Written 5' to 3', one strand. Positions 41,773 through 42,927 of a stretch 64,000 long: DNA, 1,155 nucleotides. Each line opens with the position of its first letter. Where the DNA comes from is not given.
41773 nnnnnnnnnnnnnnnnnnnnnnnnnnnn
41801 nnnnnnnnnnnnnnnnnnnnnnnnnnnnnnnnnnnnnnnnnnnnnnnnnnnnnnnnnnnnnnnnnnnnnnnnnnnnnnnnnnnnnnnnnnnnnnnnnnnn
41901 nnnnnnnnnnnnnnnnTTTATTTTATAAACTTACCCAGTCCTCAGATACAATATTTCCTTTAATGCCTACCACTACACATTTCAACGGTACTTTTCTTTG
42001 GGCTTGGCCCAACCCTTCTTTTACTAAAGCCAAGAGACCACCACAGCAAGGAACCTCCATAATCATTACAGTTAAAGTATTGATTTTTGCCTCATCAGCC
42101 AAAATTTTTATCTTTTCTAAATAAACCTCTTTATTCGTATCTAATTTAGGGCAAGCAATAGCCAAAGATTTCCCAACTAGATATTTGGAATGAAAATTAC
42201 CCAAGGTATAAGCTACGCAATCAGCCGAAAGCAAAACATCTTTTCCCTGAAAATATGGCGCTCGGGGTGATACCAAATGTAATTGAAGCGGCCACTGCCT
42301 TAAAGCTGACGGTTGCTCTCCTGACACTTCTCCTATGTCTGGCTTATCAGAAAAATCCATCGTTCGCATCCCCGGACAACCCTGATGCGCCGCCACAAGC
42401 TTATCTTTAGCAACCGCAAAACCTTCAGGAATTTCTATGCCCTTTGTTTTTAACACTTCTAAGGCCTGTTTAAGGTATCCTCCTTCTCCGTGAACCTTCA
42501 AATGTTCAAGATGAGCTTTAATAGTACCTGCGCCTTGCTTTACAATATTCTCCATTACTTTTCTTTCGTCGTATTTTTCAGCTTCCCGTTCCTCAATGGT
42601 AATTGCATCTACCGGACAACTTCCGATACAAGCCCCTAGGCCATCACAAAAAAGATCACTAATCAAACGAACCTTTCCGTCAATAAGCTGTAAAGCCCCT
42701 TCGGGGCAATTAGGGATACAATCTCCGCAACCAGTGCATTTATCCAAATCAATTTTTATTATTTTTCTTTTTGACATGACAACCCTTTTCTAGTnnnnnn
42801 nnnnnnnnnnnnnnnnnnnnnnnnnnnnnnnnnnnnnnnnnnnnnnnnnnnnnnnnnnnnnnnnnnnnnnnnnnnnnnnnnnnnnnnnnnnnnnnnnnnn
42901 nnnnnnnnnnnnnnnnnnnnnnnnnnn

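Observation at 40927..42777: Cys-rich THUMP-less ThiI-like PP-loop ATPase plus 2x[4Fe-4S] ferredoxin-domain protein inserted between metY and the Rrf2/sulfite-reductase genes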

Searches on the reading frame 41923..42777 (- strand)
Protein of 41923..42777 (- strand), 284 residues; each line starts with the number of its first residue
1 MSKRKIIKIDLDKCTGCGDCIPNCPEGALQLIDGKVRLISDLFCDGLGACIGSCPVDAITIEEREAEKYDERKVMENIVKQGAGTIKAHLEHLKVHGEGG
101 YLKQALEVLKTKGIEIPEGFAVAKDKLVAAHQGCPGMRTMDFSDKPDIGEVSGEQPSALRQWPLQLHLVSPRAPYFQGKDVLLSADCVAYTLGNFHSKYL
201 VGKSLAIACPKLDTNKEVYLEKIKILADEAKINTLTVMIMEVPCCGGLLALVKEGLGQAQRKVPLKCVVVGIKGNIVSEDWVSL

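Call 3: search_protein_families(library=pfam, proteins=[window:41923-42777:-], max_evalue=0.01)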
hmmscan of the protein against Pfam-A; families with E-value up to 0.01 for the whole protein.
window:41923-42777:- (284 aa): 12 families
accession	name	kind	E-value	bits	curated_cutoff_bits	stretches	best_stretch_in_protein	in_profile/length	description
PF00037.32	Fer4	-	2.3e-10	40.3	21.1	2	7-29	1-23/24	4Fe-4S binding domain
PF13237.11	Fer4_10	-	1.3e-09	38.3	25.5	1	7-55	2-53/53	4Fe-4S dicluster domain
PF12838.12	Fer4_7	-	1.6e-09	38.5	27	1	4-28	28-52/52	4Fe-4S dicluster domain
PF12837.12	Fer4_6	-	7e-09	35.7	25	1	6-29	1-24/24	4Fe-4S binding domain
PF14697.11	Fer4_21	-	2.7e-07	31.1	35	1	8-60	2-58/59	4Fe-4S dicluster domain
PF13484.11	Fer4_16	-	3.9e-07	31.2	30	1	13-31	1-19/66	4Fe-4S double cluster binding domain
PF13187.11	Fer4_9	-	6.6e-07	29.7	27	1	13-59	1-52/52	4Fe-4S dicluster domain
PF12797.12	Fer4_2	-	2.3e-06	27.6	24.5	1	6-26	2-22/22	4Fe-4S binding domain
PF25160.1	LdpA_Fe-S-bd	-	5.5e-06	26.5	27.6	1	10-30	24-44/49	LdpA Fe-S cluster-binding domain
PF13183.11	Fer4_8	-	0.0013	19.7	27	0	11-27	51-67/68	4Fe-4S dicluster domain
PF13459.11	Fer4_15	-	0.0026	18.8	22.4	1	7-35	1-29/66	4Fe-4S single cluster domain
PF13534.11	Fer4_17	-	0.0048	17.9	22.2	0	13-27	45-59/61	4Fe-4S dicluster domain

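Call 4: search_protein_families(library=ncbifam, proteins=[window:41923-42777:-], max_evalue=0.01)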
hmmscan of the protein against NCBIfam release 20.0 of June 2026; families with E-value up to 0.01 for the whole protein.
window:41923-42777:- (284 aa): 73 families (the best 25 are shown)
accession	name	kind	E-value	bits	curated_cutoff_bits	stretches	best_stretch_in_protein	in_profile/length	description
NF040864.1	HgcB_ferredoxin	equivalog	9.2e-11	41.4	99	1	7-62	9-64/93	mercury methylation ferredoxin HgcB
NF038196.1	ferrodoxin_EFR1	subfamily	1.8e-09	38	75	1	3-67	176-239/242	EFR1 family ferrodoxin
TIGR02179.1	PorD_KorD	subfamily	1.9e-09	37.5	60.05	1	9-63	22-76/78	2-oxoacid:acceptor oxidoreductase, delta subunit, pyruvate/2-ketoisovalerate family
TIGR02700.1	flavo_MJ0208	hypoth_equivalog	2.1e-09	37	251.35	1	8-66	144-200/234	dihydromethanopterin reductase (acceptor)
NF005506.0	PRK07118.1-5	equivalog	2.5e-09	37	388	2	6-35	164-193/279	Fe-S cluster domain-containing protein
TIGR01944.1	rnfB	subfamily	2.8e-09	36.8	68.7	1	3-75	104-178/190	RnfABCDGE type electron transport complex subunit B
NF005503.0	PRK07118.1-2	equivalog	3.3e-09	36.4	252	1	5-38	160-193/292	RnfABCDGE type electron transport complex subunit B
TIGR04041.1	activase_YjjW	hypoth_equivalog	6.7e-09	35.6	250.2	1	12-81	41-105/276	YjjW family glycine radical enzyme activase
NF040684.1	PorD_Arch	equivalog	1.1e-08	35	120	1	9-63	29-83/85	pyruvate synthase subunit PorD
NF041778.1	hetero_SS_HdrA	equivalog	6.8e-08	30.8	1400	1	5-82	580-654/771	ferredoxin:CoB-CoM heterodisulfide reductase subunit HdrA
NF040770.1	hetero_SS_HdrA2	exception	1.1e-07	30.4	1100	1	8-67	573-631/777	CoB-CoM heterodisulfide reductase HdrA2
NF043069.1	T4HPD_activ_SAM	equivalog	2.1e-07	30.6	425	1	5-81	44-116/299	trans-4-hydroxy-L-proline dehydratase activase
NF043039.1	HgcAB_like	equivalog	3.1e-07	30.3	285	1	4-59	292-349/350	HgcAB-like fusion protein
NF041891.1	hdrA_Methbact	equivalog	3.3e-07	28.9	1300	1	6-68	566-627/762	ferredoxin:CoB-CoM heterodisulfide reductase subunit HdrA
NF003475.0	PRK05113.1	equivalog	3.8e-07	30.2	203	1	3-67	104-168/190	electron transport complex subunit RsxB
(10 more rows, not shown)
